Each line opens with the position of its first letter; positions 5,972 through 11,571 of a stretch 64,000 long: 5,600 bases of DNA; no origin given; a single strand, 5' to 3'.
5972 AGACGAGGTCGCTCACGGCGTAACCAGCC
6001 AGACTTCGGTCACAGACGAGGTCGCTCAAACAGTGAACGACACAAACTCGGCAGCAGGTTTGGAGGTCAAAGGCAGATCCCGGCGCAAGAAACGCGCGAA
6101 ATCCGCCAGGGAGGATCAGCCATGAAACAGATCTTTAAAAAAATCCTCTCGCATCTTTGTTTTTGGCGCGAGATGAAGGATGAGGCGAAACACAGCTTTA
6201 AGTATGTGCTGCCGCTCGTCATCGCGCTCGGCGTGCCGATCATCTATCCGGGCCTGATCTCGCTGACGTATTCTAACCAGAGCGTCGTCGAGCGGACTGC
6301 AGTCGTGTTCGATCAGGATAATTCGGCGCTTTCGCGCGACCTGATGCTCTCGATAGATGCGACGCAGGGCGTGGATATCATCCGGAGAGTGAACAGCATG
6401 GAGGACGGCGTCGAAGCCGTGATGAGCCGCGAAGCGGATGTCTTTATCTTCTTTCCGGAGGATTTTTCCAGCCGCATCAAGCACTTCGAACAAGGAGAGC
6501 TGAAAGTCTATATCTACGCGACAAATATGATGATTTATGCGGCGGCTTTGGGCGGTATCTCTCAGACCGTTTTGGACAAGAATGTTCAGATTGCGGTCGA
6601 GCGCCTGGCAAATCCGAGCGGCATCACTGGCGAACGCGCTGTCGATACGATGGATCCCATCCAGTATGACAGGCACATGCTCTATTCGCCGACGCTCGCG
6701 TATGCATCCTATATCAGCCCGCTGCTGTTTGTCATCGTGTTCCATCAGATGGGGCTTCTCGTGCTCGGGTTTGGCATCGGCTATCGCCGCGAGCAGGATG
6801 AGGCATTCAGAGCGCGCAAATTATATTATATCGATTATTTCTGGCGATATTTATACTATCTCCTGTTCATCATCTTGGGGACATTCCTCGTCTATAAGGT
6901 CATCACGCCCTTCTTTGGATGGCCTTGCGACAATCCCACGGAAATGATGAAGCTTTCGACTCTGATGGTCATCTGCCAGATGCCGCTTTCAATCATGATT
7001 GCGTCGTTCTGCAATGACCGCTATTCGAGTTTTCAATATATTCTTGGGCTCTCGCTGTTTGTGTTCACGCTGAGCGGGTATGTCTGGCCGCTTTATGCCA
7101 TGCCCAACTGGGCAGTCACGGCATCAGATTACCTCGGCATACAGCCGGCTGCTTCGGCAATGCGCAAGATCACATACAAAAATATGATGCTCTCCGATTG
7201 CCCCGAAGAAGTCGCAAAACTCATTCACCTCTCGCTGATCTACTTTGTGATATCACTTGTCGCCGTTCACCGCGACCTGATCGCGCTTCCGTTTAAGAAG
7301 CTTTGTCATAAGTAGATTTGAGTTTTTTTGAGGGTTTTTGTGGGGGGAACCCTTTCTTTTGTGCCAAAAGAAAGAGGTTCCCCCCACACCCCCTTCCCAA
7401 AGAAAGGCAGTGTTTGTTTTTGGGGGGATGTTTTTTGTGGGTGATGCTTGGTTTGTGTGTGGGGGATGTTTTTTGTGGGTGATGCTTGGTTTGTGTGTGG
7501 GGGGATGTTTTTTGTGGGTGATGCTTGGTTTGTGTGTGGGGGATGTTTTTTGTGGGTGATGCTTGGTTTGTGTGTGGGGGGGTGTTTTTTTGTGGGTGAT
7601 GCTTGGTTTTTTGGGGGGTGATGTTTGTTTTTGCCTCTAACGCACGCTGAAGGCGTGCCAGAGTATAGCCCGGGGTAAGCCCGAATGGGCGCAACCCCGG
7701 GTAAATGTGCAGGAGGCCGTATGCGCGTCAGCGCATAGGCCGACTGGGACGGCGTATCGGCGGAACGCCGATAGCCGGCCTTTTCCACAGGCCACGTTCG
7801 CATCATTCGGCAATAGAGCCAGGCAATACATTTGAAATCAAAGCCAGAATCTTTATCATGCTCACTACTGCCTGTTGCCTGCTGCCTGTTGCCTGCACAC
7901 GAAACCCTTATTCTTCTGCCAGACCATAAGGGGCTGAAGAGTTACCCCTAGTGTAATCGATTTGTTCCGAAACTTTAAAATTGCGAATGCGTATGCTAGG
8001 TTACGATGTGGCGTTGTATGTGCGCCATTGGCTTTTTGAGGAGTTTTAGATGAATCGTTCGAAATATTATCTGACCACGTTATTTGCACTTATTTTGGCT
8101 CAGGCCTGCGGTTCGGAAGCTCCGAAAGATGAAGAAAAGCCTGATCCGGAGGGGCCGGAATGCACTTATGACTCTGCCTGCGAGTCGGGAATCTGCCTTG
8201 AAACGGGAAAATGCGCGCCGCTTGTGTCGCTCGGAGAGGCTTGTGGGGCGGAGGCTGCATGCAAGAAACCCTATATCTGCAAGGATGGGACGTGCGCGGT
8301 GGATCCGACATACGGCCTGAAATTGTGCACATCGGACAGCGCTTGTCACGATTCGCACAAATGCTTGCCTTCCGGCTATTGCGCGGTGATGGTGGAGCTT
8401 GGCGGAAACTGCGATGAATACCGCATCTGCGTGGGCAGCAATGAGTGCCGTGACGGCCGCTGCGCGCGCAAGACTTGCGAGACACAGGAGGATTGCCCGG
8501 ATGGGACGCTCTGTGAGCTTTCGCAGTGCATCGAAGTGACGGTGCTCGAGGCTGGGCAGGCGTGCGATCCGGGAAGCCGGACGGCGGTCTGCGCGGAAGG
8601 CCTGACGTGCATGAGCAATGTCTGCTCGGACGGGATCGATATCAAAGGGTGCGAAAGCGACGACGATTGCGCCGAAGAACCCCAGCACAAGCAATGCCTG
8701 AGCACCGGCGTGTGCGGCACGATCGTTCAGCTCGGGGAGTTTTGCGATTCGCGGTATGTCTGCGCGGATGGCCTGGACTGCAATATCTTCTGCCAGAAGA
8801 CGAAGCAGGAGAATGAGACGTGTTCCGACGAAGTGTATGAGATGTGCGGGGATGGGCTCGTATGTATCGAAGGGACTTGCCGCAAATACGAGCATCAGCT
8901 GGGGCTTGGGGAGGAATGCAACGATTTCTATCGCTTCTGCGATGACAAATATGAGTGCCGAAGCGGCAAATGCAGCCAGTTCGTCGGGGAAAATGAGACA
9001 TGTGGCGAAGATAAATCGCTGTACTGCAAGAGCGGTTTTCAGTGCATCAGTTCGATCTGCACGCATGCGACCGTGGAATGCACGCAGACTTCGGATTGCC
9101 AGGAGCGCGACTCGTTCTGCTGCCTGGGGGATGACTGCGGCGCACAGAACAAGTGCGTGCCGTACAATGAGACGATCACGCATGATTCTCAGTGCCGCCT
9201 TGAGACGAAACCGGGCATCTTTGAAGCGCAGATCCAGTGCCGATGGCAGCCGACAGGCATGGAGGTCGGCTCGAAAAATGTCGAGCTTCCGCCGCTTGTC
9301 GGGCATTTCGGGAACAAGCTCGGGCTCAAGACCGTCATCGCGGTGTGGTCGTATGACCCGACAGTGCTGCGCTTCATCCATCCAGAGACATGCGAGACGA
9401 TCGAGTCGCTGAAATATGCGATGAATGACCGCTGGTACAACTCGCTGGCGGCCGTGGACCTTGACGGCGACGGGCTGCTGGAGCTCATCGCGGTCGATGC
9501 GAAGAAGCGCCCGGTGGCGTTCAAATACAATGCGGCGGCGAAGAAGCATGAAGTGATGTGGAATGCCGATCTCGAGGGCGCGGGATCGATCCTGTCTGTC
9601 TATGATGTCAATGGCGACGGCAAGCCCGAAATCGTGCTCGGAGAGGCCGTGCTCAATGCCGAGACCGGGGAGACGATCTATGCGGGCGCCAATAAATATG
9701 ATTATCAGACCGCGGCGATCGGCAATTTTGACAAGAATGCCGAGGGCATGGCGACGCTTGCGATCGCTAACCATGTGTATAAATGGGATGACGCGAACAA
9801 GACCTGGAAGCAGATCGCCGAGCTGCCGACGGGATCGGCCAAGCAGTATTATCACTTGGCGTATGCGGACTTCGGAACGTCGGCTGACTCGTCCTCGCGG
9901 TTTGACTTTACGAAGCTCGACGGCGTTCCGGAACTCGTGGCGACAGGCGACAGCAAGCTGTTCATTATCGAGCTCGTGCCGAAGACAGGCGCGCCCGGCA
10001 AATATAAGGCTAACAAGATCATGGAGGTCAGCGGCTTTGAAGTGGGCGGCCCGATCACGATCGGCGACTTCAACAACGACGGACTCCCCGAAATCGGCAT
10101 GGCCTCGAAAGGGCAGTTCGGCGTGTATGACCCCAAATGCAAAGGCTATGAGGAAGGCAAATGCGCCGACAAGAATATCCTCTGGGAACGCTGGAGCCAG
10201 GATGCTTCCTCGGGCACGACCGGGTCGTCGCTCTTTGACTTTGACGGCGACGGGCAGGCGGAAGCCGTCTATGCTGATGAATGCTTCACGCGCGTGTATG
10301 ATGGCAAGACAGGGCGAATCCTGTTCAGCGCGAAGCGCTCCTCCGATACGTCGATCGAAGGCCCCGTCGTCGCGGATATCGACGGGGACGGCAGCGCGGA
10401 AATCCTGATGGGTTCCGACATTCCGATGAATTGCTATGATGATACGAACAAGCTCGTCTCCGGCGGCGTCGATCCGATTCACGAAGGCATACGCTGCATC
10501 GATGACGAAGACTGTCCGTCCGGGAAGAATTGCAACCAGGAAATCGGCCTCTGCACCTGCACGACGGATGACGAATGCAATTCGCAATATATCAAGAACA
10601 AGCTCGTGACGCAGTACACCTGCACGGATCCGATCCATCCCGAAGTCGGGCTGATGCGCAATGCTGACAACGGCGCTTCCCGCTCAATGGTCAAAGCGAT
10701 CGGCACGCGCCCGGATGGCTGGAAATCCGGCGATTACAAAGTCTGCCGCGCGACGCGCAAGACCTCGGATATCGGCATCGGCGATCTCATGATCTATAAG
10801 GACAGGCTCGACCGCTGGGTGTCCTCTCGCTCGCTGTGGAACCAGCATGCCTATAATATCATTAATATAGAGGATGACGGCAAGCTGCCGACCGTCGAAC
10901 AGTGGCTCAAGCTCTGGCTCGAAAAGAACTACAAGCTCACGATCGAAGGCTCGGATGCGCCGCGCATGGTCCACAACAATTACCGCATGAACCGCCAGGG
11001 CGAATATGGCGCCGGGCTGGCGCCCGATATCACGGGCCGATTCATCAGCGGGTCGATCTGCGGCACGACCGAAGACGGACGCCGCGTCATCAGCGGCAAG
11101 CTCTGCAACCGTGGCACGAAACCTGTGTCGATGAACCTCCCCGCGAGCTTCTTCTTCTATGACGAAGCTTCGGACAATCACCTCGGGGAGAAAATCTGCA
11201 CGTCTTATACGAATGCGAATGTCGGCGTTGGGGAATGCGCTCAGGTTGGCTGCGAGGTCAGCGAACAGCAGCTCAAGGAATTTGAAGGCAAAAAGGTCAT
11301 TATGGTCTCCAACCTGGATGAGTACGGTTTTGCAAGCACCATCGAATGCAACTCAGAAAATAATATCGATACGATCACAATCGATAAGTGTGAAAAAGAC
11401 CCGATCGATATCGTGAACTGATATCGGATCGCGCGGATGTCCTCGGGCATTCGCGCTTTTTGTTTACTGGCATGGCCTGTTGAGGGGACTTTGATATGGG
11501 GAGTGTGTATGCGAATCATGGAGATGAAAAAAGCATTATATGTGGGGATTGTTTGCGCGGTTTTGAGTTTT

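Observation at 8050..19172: Integrin-like (FG-GAP propeller) paralog pair flanking a disintegrin-like repeat protein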

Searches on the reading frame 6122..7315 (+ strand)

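Call 39: search_protein_families(library=pfam, proteins=[window:6122-7315:+], max_evalue=0.001)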
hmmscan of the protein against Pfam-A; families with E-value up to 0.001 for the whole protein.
window:6122-7315:+ (397 aa): 1 family
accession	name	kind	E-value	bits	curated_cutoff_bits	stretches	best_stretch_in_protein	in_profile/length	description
PF12698.13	ABC2_membrane_3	-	7.8e-29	101.3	31.6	1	32-379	4-338/347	ABC-2 family transporter protein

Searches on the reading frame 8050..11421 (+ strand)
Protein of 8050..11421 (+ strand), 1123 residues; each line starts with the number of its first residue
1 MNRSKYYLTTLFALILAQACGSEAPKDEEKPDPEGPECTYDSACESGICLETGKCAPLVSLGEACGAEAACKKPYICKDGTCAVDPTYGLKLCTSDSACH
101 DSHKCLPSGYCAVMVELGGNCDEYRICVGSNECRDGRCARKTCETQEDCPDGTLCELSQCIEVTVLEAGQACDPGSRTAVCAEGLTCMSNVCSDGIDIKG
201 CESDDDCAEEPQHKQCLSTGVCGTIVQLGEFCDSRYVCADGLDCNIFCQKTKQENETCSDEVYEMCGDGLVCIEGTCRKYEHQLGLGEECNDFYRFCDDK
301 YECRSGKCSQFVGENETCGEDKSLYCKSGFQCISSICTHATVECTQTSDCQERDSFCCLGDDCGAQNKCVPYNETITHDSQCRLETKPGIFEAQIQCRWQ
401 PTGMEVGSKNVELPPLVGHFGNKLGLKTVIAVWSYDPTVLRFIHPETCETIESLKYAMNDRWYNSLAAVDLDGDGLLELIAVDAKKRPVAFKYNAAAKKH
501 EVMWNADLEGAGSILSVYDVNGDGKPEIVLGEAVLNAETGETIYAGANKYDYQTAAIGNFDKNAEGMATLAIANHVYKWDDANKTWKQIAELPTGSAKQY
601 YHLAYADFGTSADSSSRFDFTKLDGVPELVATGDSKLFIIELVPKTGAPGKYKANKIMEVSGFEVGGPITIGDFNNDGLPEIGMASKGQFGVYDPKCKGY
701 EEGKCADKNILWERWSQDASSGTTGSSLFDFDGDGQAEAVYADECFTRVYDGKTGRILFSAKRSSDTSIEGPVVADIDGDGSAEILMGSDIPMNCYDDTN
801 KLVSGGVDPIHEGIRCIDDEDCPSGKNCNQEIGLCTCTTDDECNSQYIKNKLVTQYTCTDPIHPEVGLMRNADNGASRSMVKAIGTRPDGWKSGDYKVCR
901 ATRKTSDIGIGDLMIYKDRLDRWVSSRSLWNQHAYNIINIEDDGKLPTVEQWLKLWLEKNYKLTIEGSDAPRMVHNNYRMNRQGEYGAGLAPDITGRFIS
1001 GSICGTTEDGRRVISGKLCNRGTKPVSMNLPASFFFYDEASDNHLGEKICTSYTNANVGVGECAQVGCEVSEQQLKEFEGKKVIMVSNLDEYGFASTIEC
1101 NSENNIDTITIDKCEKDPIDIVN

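Call 7: search_protein_families(library=pfam, proteins=[window:8050-11421:+], max_evalue=1)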
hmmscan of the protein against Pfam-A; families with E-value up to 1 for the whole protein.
window:8050-11421:+ (1123 aa): 9 families
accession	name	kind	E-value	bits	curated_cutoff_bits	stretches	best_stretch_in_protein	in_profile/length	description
PF13517.12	FG-GAP_3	-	2.2e-20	73.4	26.9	4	730-786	1-60/61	FG-GAP-like repeat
PF01839.29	FG-GAP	-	3.1e-14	52.9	22.1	3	511-531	1-21/37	FG-GAP repeat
PF15907.11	Itfg2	-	0.00091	19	27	0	470-531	35-94/330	Integrin-alpha FG-GAP repeat-containing protein 2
PF21348.3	RGL11_C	-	0.0014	17.9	27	1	508-575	230-296/490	Rhamnogalacturonan lyase family 11, C-terminal domain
PF25292.1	Beta-prop_CGLA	-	0.005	16.8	26.8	1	486-565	162-240/316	Lambda-carrageenase beta-propeller domain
PF23416.1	DUF7107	-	0.0063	17.3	24.6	3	37-82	1-46/48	Domain of unknown function (DUF7107)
PF14783.12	BBS2_Mid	-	0.036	14.6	27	0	774-790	4-20/108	Ciliary BBSome complex subunit 2, middle region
PF13415.12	Kelch_3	-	0.092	13.4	22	1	574-595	18-39/48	Galactose oxidase, central domain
PF00036.39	EF-hand_1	-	0.36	10.9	25.4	0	514-525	5-16/29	EF hand domain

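Call 8: search_protein_families(library=ncbifam, proteins=[window:8050-11421:+], max_evalue=1)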
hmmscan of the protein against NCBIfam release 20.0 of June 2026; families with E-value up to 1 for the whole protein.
window:8050-11421:+ (1123 aa): 2 families
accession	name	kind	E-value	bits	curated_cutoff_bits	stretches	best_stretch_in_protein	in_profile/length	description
NF052506.1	PA5033_fam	subfamily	0.011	14.6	100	0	728-761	33-66/284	PA5033 family protein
NF052323.1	T9SSA_dep_M6i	equivalog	0.078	10.9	600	0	719-804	782-875/1043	T9SS-dependent M6-like inactivated metalloprotease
